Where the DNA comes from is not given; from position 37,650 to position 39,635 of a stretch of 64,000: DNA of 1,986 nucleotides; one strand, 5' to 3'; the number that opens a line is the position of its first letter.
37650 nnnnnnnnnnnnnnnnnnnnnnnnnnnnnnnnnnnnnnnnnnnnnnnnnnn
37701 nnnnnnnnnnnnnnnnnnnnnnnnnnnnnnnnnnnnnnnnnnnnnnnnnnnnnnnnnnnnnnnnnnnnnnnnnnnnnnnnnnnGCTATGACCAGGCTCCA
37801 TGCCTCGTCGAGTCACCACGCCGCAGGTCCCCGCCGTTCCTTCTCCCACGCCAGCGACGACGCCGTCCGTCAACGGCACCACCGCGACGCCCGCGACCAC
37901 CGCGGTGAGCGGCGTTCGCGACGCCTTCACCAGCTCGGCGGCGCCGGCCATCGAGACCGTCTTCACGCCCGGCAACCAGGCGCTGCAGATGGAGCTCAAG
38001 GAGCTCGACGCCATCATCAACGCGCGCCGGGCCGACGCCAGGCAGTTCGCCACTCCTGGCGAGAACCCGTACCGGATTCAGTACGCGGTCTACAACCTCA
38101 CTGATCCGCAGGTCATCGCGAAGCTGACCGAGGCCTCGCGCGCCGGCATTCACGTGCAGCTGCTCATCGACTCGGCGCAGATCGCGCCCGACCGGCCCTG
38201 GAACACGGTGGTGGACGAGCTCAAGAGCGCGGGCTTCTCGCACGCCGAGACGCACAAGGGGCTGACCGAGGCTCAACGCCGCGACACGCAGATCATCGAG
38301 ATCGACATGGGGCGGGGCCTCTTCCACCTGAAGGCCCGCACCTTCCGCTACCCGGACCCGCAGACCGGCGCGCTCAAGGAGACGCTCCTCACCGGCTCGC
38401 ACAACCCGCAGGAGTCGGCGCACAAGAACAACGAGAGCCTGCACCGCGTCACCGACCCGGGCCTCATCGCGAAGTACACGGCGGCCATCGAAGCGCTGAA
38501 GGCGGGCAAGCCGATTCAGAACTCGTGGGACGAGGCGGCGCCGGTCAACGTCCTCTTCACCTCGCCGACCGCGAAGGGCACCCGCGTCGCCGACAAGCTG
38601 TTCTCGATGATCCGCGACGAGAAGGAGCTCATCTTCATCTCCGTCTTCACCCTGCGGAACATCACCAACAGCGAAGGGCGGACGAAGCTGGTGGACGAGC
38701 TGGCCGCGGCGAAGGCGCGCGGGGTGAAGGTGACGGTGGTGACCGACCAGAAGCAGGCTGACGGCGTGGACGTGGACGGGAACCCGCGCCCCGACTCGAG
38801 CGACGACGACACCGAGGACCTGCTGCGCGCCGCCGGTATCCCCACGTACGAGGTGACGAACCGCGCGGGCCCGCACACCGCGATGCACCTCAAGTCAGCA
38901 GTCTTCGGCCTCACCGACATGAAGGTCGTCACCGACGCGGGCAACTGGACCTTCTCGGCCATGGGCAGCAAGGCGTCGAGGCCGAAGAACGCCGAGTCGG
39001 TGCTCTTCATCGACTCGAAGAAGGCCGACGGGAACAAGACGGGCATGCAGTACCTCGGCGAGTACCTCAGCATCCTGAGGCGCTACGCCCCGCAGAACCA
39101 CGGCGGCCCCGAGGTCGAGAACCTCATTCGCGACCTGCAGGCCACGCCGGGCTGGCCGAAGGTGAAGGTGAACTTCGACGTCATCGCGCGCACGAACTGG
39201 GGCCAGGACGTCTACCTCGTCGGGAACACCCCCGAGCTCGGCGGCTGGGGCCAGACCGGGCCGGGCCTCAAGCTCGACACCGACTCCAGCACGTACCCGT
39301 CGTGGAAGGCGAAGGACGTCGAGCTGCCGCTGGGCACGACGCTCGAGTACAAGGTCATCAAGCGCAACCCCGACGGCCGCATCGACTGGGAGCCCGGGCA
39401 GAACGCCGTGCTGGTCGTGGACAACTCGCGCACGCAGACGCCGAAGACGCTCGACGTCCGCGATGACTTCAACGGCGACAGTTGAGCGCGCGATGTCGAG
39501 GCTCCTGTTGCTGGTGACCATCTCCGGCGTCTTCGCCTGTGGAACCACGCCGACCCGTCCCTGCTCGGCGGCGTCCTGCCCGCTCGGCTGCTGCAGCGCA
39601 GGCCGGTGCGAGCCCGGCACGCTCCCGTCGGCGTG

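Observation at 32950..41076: Four-gene lipid-related operon: acyl-CoA ligase, membrane aminopropyltransferase-like protein, PLD-CBM20 and EEP lipoprotein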

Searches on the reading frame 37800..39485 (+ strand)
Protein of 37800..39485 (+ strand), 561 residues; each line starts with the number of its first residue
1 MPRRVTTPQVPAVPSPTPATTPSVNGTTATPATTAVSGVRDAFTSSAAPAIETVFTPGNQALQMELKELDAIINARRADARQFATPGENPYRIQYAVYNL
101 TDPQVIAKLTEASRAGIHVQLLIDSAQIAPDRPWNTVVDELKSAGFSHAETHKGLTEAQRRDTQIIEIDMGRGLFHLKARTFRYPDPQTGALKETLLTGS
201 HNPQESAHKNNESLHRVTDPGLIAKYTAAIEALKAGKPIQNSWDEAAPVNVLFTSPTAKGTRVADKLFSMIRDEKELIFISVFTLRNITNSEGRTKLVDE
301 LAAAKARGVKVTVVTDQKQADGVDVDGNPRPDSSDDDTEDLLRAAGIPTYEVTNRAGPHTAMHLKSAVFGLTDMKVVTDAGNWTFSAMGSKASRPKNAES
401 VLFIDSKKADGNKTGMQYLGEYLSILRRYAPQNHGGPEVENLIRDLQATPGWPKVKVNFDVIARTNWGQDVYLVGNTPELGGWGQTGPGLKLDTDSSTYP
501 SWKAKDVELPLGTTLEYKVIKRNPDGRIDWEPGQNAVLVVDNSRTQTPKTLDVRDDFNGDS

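Call 7: search_protein_families(library=pfam, proteins=[window:37800-39485:+], max_evalue=0.01)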
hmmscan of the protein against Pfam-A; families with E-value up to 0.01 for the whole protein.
window:37800-39485:+ (561 aa): 4 families
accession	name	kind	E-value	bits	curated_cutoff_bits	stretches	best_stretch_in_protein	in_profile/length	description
PF00686.25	CBM_20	-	1.1e-22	80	23.3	1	454-548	1-95/97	Starch binding domain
PF13091.12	PLDc_2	-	1.6e-21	76.9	27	2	92-232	11-130/132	PLD-like domain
PF13090.12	PP_kinase_C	-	3.7e-05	23.7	25.8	1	89-125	27-63/172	Polyphosphate kinase C-terminal domain 2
PF07894.18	SACK1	-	0.0023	17.9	21.4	0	230-320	93-177/274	Scaffolding anchor of CK1 domain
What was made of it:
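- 37800..39485 (+): g3: PLD-superfamily (double HKD) enzyme with a disordered Pro/Thr-rich N-terminus and a C-terminal CBM20 (561 aa). Pfam PLDc_2 and CBM_20 (call 7).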

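Call 8: search_protein_families(library=ncbifam, proteins=[window:37800-39485:+], max_evalue=0.01)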
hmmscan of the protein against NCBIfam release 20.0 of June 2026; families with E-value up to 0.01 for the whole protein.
window:37800-39485:+ (561 aa): 6 families
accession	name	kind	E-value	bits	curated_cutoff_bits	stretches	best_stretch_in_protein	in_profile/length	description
NF038319.1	DISARM_DrmC_I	equivalog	7.4e-10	38.7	133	1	207-374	36-193/236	DISARM system phospholipase D-like protein DrmC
NF010490.0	PRK13912.1-1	equivalog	1.7e-09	38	211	1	263-389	31-130/159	nuclease NucT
TIGR03705.1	poly_P_kin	equivalog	0.0004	18.9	465.85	1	89-123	521-555/673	polyphosphate kinase 1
NF003918.0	PRK05443.1-2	subfamily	0.0026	16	691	1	82-126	533-576/697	RNA degradosome polyphosphate kinase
NF003920.0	PRK05443.2-1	equivalog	0.0032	15.8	935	1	90-123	538-571/719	RNA degradosome polyphosphate kinase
NF003921.0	PRK05443.2-2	subfamily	0.004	15.6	701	1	89-123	541-575/707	RNA degradosome polyphosphate kinase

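Call 15: find_homologous_proteins(query=window:37800-39482:+, max_evalue=0.00001)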
Query window:37800-39482:+ (561 aa): 107 proteins with E <= 0.00001 among 8000 candidates.
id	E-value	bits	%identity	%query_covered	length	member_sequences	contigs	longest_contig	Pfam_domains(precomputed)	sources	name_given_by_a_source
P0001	0.0e+0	1266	100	100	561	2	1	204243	PF13091.13,PF00686.26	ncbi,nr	ncbi:MAG: hypothetical protein JNJ54_14780 [Myxococcaceae bacterium]|nr:hypothetical protein [Myxoco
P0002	0.0e+0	1123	88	100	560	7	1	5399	PF13091.13,PF00686.26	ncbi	-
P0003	0.0e+0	1121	89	100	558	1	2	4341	PF13091.13,PF00686.26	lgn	-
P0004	0.0e+0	1116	88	100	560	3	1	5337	PF13091.13,PF00686.26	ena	-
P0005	0.0e+0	1060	92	89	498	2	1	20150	PF13091.13,PF00686.26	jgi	jgi:predicted metal-dependent phosphoesterase TrpH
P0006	0.0e+0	1028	83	93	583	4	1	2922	PF13091.13,PF00686.26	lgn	-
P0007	6.0e-298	1007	81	93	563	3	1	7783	PF13091.13,PF13090.13,PF00686.26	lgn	-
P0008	6.5e-298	1007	81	93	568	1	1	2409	PF13091.13,PF00686.26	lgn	-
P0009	6.5e-295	997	79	100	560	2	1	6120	PF13091.13,PF00686.26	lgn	-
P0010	2.1e-256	870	72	93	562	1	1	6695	PF13091.13,PF00686.26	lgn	-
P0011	4.1e-250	849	70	93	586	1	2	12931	PF13091.13,PF00686.26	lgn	-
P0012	4.1e-246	836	69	92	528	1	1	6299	PF13091.13,PF00686.26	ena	-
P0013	4.1e-237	806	69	87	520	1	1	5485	PF13091.13,PF00686.26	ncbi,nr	ncbi:MAG: aml, partial [Myxococcaceae bacterium]|nr:aml [Myxococcaceae bacterium]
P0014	3.8e-235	800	67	95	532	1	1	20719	PF13091.13,PF00686.26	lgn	-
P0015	5.0e-231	786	67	91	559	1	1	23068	PF13091.13,PF00686.26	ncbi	ncbi:MAG: carbohydrate-binding module family 20 domain-containing protein [Myxococcaceae bacterium]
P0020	8.2e-213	726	61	91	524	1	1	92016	PF13091.13,PF00686.26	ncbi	-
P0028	4.2e-198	678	58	93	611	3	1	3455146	PF13091.13,PF00686.26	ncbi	ncbi:MAG: phospholipase D-like domain-containing protein [Myxococcales bacterium]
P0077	4.9e-108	381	41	87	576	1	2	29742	PF13091.13,PF00686.26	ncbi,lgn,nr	ncbi:MAG: hypothetical protein H0U74_18280 [Bradymonadaceae bacterium]|nr:hypothetical protein [Luji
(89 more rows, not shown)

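Call 18: find_related_loci(query=A1, collection=genome_contigs, flank=10000)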
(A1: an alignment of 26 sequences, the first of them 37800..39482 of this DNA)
Query A1 (561 aa) in genome_contigs; peptide patterns used: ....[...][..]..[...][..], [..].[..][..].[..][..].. (x = any residue, [..] = any of these).
117 stretches matched a pattern; 61 encode a relative of the query (tblastn E <= 1e-3); 61 distinct loci.
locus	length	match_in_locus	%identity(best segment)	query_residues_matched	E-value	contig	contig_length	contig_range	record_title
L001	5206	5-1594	82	31-560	0e+0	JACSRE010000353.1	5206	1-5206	MAG: Myxococcus sp. isolate MY1 contig-70_22873, whole genome shotgun sequence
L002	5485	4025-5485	69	41-528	0e+0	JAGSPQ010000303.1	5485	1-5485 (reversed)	MAG: Myxococcaceae bacterium isolate CTSoil_096 scaffold_24017, whole genome shotgun sequence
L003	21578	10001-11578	60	24-560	0e+0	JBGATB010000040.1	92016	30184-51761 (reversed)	MAG: Myxococcaceae bacterium isolate MAG_AAO_H10.6 AAOH10-6_opera_contig_1226, whole genome shotgun sequence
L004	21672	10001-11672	91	1-560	0e+0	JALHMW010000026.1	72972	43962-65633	MAG: Archangium sp. isolate Bin_47_5 c_000000002073, whole genome shotgun sequence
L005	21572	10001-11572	58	41-560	0e+0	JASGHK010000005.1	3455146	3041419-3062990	MAG: Myxococcales bacterium isolate 5N171 JMF-2111-06-0005.ont.bin.171_4, whole genome shotgun sequence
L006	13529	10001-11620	58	24-561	0e+0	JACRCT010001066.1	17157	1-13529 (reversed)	MAG: Deltaproteobacteria bacterium isolate NC_groundwater_1653_Pr3_B-0.1um_69_9 SR-2_scaffold_141_3567914, whole genome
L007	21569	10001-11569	56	41-560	0e+0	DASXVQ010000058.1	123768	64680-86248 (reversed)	MAG TPA_asm: Myxococcales bacterium isolate SMAG_U4749 k141_246418, whole genome shotgun sequence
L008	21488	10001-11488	59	45-541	0e+0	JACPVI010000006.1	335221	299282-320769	MAG: Myxococcales bacterium isolate NC_groundwater_780_Ag_S2p5_69_11 JBCH_GD18_4_SO25_S179_scaffold_111102, whole genome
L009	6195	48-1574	55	47-557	0e+0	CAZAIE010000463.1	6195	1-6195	MAG TPA_asm: uncultured Myxococcaceae bacterium isolate binchicken_co269_54 genome assembly, contig: NODE_13335_length_6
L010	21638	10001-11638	52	15-555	1e-169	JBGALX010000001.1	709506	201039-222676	MAG: Myxococcaceae bacterium isolate MAG_AAO_H10.48 AAOH10-48_opera_contig_24, whole genome shotgun sequence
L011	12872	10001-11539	50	48-557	3e-160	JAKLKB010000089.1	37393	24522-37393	MAG: Myxococcota bacterium isolate MAG.451 MAG.451-scaffold_1172, whole genome shotgun sequence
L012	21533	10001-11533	49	51-559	1e-159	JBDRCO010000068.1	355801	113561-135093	MAG: Pseudomonadota bacterium isolate MEGAHIT-group-1.187 k141_3905536, whole genome shotgun sequence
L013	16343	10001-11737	45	1-556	2e-156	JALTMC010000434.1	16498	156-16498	MAG: Myxococcales bacterium isolate S139_metabat1_scaf2bin.108 S139_NODE_2986_length_16498_cov_1.676623, whole genome sh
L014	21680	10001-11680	46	1-548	5e-151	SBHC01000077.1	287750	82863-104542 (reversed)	MAG: Deltaproteobacteria bacterium isolate M3003 scaffold_7_1, whole genome shotgun sequence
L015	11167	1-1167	53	153-541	1e-129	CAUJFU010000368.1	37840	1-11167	MAG: Myxococcota bacterium isolate KLAP109 genome assembly, contig: KLAP109_579844, whole genome shotgun sequence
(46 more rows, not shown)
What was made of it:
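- The family is confined almost entirely to Myxococcota and Bradymonadales (calls 15, 18).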

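Call 22: search_solved_structures(query=A1, max_evalue=0.01, show_alignments=1)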
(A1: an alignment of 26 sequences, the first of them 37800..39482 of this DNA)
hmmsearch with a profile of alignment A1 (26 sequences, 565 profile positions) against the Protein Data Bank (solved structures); distinct sequences matched with E-value up to 0.01: 54.
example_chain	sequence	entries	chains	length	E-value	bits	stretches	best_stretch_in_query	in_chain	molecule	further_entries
1ac0_A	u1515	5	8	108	4.6e-15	58.2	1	460-560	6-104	GLUCOAMYLASE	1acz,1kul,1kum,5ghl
1cyg_A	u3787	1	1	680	7.1e-14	54.3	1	460-548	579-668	CYCLODEXTRIN GLUCANOTRANSFERASE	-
6frv_A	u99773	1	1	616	1.1e-13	53.7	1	459-559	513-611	Glucoamylase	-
1a47_A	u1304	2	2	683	1.6e-11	46.5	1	462-551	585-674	CYCLODEXTRIN GLYCOSYLTRANSFERASE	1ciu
3bmv_A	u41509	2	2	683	1.6e-11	46.5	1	462-551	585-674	Cyclomaltodextrin glucanotransferase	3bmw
4jcm_A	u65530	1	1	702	1.8e-11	46.4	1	461-551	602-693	Cyclodextrin glucanotransferase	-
6aij_A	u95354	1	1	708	1.9e-11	46.3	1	460-546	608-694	Cyclomaltodextrin glucanotransferase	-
4jcl_A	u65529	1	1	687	2.6e-11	45.9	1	460-546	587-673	Cyclomaltodextrin glucanotransferase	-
6cgt_A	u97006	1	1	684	4.9e-11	44.9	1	460-548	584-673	CYCLODEXTRIN GLYCOSYLTRANSFERASE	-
4cgt_A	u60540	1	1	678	4.9e-11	44.9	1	460-548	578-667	CYCLODEXTRIN GLYCOSYLTRANSFERASE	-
1cgu_A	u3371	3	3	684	4.9e-11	44.9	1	460-548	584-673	CYCLODEXTRIN GLYCOSYL-TRANSFERASE | CYCLODEXTRIN GLYCOSYLTRANSFERASE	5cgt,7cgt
3cgt_A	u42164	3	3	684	4.9e-11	44.9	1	460-548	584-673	CYCLODEXTRIN GLYCOSYLTRANSFERASE | PROTEIN (CYCLODEXTRIN-GLYCOSYLTRANSFERASE)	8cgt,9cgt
1cgt_A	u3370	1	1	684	4.9e-11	44.9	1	460-548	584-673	CYCLODEXTRIN GLYCOSYL-TRANSFERASE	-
1kcl_A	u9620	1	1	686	6.4e-11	44.5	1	460-549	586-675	Cyclodextrin glycosyltransferase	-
1dtu_A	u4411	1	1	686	6.4e-11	44.5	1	460-549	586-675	PROTEIN (CYCLODEXTRIN GLYCOSYLTRANSFERASE)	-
1byr_A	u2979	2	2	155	0.00055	21.7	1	102-136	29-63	PROTEIN (ENDONUCLEASE)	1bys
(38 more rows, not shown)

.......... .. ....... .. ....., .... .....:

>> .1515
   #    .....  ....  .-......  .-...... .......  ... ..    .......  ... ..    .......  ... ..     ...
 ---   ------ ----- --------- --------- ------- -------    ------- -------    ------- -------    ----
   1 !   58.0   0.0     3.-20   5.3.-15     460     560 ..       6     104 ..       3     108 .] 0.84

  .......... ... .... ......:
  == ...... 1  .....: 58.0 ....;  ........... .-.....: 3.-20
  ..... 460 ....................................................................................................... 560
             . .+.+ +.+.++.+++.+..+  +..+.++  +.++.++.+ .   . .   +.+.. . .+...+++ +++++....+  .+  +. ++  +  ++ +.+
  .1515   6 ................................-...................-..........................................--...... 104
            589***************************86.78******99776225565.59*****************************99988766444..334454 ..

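Call 31: predict_structure(alignment_id=A1)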
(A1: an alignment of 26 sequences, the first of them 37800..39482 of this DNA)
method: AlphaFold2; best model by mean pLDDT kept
length: 561 residues; sequences in the alignment: 26
mean_pLDDT: 85.5   pTM: 0.84
mean pLDDT of the five models: 85.5, 84.0, 83.7, 83.5, 82.7
residues with pLDDT >= 90: 331; 70-90: 167; 50-70: 17; < 50: 46
segments of 3 or more residues with pLDDT < 50: 1-9, 14-46
pLDDT, mean of each block of 10 residues (from residue 1): 42 40 30 27 44 93 97 96 85 95 96 96 90 87 96 94 95 93 94 96 90 95 97 96 96 95 95 97 93 91 98 90 80 79 97 88 95 96 89 90 96 94 95 90 94 89 84 83 69 84 84 88 86 82 74 72 35
secondary structure, 60 per line:
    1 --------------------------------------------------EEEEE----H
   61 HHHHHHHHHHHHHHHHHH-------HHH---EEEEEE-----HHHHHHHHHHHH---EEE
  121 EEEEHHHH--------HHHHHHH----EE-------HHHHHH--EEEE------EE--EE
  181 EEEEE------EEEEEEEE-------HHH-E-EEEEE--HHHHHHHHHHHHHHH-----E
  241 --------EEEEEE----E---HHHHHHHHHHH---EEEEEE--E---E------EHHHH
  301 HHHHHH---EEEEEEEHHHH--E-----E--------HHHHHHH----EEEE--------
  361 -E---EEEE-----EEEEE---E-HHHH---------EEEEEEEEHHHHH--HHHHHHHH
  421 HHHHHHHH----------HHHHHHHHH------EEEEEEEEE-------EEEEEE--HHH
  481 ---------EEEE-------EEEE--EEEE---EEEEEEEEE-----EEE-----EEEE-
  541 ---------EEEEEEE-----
elements in order: E51-55 H60-78 E92-97 H103-114 E118-124 H125-128 H137-143 H157-162 E165-168 E179-185 E192-199 E213-217 H220-234 E249-254 H263-273 E277-282 H297-306 E310-316 H317-320 H338-344 E349-352 E366-369 E375-379 H385-388 E398-405 H406-410 H413-428 H439-447 E454-462 E470-475 E490-493 E501-504 E507-510 E514-522 E528-530 E536-539 E550-556
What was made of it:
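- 37800..39485 (+): Model pLDDT 85.5 (call 31).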

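Call 35: find_encoding_contigs(protein=P0028, flank=8000, max_places=1)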
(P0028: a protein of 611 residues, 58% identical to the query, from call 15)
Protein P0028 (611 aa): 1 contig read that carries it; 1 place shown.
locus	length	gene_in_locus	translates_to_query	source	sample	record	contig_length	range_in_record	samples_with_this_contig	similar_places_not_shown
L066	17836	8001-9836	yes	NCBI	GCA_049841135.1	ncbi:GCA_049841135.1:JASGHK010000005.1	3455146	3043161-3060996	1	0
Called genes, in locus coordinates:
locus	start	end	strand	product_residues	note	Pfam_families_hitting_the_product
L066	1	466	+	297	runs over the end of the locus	PF01842:ACT, PF00551:Formyl_trans_N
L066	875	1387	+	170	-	PF16697:Yop-YscD_cpl, PF00498:FHA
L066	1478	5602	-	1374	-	-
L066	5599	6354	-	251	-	PF00515:TPR_1 (faint), PF07719:TPR_2 (faint), PF13181:TPR_8 (faint), PF13432:TPR_16 (weak)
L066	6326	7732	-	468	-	PF00069:Pkinase, PF03109:ABC1 (faint), PF07714:PK_Tyr_Ser-Thr, PF08308:PEGA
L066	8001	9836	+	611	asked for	PF13091:PLDc_2, PF00686:CBM_20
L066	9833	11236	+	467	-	PF03372:Exo_endo_phos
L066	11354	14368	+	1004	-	-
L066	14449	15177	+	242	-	PF03372:Exo_endo_phos, PF23226:Exo_endo_phos_PGAP2IP (weak)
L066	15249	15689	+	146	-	-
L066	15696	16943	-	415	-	PF13103:TonB_2 (weak), PF03544:TonB_C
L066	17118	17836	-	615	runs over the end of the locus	PF08486:SpoIID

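Call 36: find_encoding_contigs(protein=P0020, flank=8000, max_places=1)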
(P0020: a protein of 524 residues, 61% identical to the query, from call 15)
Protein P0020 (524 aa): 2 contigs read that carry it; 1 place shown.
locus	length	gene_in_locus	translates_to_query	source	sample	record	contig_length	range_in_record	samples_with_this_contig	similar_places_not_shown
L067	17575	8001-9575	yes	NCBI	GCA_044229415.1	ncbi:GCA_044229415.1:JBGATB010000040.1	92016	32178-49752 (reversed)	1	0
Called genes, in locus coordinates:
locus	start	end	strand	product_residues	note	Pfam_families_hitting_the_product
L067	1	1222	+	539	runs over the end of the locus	PF22842:Pel9A-like_beta_helix, PF07602:DUF1565 (faint), PF13229:Beta_helix, PF05048:NosD, PF13229:Beta_helix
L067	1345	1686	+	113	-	-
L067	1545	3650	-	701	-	PF00009:GTP_EFTU, PF03144:GTP_EFTU_D2, PF22042:EF-G_D2, PF14492:EFG_III, PF16658:RF3_C (weak), PF03764:EFG_IV, PF00679:EFG_C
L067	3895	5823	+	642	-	PF01590:GAF, PF13185:GAF_2, PF13492:GAF_3, PF13188:PAS_8 (faint), PF08448:PAS_4 (weak), PF00989:PAS, PF13426:PAS_9 (weak), PF00512:HisKA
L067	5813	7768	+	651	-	PF13188:PAS_8 (faint), PF00989:PAS, PF08448:PAS_4, PF13426:PAS_9, PF00512:HisKA, PF02518:HATPase_c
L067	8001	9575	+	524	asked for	PF13091:PLDc_2, PF00686:CBM_20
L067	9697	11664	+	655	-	PF13091:PLDc_2, PF00614:PLDc (faint), PF13091:PLDc_2, PF00686:CBM_20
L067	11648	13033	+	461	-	PF03372:Exo_endo_phos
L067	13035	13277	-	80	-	-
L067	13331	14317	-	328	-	-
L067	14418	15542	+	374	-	PF24096:DUF7379 (weak)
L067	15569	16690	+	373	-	PF01594:AI-2E_transport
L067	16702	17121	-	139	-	-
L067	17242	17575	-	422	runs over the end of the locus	PF06271:RDD, PF14559:TPR_19 (faint), PF07719:TPR_2 (weak)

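Call 37: find_encoding_contigs(protein=P0077, flank=8000, max_places=1)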
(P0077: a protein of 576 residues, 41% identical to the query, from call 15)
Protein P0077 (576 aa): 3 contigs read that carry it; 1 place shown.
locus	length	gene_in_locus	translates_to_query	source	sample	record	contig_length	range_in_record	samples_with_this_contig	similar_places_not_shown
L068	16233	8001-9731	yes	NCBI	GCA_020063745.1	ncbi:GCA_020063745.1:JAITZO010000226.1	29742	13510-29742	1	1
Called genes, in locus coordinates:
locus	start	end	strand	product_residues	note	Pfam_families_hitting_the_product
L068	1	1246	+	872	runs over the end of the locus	PF00069:Pkinase, PF07714:PK_Tyr_Ser-Thr, PF03781:FGE-sulfatase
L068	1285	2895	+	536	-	PF20148:DUF6531, PF25023:TEN_YD-shell (faint), PF05593:RHS_repeat (faint)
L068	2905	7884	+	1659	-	-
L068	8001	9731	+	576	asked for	PF13091:PLDc_2, PF00686:CBM_20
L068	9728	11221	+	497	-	PF03372:Exo_endo_phos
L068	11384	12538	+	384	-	-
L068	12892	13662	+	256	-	-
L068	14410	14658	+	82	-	PF12728:HTH_17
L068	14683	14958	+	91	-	-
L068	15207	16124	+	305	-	-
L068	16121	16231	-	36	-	?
